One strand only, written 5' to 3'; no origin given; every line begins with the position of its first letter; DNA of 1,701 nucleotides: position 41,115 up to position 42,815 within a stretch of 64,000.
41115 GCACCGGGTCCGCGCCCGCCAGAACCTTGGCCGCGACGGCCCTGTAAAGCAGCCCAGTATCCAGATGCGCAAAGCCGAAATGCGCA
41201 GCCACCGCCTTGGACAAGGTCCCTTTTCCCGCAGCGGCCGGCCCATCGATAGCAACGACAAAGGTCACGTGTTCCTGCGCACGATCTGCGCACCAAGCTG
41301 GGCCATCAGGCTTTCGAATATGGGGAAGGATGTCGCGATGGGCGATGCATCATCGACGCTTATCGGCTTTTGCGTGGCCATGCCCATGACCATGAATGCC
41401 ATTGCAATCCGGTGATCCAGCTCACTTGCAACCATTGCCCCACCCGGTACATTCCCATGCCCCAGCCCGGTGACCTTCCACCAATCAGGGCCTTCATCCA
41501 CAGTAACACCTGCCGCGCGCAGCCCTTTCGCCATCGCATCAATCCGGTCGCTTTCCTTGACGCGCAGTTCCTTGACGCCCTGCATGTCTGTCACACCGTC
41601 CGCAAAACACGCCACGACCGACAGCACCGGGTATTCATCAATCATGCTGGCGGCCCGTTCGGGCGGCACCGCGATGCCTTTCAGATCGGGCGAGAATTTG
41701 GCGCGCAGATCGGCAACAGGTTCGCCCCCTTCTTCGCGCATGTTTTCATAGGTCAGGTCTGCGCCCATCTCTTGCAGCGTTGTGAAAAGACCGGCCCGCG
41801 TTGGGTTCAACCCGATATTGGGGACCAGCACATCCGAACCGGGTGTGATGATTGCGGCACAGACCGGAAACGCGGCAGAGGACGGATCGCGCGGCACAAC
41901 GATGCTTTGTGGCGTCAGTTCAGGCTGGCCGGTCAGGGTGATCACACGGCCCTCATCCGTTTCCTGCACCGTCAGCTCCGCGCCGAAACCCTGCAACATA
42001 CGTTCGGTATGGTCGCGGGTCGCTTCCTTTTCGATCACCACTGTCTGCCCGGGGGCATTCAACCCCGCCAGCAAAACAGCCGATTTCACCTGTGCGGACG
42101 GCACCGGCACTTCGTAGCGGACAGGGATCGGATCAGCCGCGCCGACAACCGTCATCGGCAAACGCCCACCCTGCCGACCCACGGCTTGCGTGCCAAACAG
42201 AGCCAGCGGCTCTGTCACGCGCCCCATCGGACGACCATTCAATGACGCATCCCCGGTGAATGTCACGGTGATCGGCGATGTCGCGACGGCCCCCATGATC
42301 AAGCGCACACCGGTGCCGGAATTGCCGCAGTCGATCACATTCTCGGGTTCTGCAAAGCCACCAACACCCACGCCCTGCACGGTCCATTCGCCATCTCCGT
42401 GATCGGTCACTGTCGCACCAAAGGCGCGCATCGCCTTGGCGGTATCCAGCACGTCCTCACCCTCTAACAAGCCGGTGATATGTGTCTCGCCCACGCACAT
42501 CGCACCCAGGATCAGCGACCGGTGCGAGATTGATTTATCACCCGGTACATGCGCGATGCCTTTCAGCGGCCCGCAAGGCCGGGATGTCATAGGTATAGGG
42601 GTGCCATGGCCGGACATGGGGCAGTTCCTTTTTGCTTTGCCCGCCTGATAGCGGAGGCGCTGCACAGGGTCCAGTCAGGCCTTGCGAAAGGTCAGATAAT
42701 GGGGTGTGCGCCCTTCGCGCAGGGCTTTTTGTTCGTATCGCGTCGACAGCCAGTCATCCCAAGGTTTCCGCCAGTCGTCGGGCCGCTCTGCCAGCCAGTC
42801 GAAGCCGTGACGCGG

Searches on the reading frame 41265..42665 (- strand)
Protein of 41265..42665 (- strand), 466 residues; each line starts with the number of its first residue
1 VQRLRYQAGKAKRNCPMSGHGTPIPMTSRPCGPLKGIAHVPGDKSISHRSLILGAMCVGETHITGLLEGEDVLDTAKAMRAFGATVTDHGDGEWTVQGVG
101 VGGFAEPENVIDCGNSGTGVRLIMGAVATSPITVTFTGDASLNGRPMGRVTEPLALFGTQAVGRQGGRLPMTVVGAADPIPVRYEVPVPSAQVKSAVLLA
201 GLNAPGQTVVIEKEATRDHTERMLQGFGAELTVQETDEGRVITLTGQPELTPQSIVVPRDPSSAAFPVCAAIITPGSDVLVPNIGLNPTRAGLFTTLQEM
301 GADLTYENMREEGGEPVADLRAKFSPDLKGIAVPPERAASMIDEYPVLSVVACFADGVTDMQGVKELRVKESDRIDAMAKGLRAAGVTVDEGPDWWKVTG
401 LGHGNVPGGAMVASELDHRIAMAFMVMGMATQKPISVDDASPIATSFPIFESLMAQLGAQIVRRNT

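Call 86: search_protein_families(library=pfam, proteins=[window:41265-42665:-], max_evalue=0.00001)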
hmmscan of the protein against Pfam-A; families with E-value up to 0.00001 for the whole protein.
window:41265-42665:- (466 aa): 1 family
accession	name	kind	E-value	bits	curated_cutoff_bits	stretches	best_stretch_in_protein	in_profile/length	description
PF00275.25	EPSP_synthase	-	7.2e-97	325.2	22.8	1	31-452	4-415/417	EPSP synthase (3-phosphoshikimate 1-carboxyvinyltransferase)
